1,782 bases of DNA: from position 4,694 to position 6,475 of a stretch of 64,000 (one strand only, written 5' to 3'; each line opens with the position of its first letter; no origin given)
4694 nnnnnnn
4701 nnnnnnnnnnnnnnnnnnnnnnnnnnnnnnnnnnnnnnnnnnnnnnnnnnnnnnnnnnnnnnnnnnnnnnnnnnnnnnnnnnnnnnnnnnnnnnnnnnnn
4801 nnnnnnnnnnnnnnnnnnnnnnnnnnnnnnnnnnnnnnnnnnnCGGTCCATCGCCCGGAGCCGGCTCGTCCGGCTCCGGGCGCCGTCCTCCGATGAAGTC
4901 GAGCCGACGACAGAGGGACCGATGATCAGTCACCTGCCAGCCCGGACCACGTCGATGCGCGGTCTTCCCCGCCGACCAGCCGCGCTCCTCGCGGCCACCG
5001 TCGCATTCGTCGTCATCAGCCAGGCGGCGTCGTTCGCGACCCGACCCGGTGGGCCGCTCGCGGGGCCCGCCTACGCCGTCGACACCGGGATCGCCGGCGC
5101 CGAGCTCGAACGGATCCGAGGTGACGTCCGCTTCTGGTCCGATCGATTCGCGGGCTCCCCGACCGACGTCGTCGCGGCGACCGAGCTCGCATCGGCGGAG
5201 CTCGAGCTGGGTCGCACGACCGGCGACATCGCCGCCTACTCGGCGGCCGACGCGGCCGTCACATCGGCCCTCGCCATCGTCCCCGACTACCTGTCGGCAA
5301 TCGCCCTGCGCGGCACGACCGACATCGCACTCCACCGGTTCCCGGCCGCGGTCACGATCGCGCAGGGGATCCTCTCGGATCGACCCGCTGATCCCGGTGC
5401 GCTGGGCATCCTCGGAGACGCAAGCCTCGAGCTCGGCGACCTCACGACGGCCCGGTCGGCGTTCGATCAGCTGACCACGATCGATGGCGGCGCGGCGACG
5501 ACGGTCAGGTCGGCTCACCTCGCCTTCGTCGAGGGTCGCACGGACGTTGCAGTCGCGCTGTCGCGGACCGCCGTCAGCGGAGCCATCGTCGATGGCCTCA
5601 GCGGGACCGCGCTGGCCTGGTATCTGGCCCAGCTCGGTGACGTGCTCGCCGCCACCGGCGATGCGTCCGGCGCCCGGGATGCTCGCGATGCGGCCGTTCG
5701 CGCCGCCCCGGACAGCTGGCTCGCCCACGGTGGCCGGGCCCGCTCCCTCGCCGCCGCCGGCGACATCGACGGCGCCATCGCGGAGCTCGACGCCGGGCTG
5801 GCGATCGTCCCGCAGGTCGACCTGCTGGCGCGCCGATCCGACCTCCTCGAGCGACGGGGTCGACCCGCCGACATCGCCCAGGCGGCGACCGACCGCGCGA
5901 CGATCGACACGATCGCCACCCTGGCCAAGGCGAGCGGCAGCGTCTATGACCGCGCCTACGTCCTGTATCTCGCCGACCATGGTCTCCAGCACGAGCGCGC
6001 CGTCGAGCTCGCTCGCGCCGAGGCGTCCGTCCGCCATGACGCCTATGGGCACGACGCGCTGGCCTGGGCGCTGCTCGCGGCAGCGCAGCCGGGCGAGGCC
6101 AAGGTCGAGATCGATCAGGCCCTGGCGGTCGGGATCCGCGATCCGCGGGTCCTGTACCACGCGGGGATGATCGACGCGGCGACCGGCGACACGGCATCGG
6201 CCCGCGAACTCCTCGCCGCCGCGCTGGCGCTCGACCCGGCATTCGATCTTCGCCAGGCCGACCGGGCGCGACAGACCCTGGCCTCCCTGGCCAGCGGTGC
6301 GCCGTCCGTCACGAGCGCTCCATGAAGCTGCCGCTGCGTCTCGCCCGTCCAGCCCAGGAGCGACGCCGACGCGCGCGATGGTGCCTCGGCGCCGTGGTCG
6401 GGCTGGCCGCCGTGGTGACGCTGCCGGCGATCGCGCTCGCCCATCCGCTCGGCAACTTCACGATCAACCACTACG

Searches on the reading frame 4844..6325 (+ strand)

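Call 61: search_protein_families(library=pfam, proteins=[window:4844-6325:+], max_evalue=0.00001)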
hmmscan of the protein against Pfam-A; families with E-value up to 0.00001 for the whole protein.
window:4844-6325:+ (493 aa): 5 families
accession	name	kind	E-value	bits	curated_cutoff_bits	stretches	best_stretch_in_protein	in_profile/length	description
PF07719.23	TPR_2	-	3.1e-12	46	27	0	434-466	1-33/34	Tetratricopeptide repeat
PF13432.12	TPR_16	-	4.9e-11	43.3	32.7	0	264-324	3-63/65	Tetratricopeptide repeat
PF14559.12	TPR_19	-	5.4e-10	39.9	25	0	269-324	2-57/68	Tetratricopeptide repeat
PF13428.12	TPR_14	-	8.8e-09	35.6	23.5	0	260-300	3-43/44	Tetratricopeptide repeat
PF13181.12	TPR_8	-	2.4e-06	27.7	25.7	0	435-466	2-33/34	Tetratricopeptide repeat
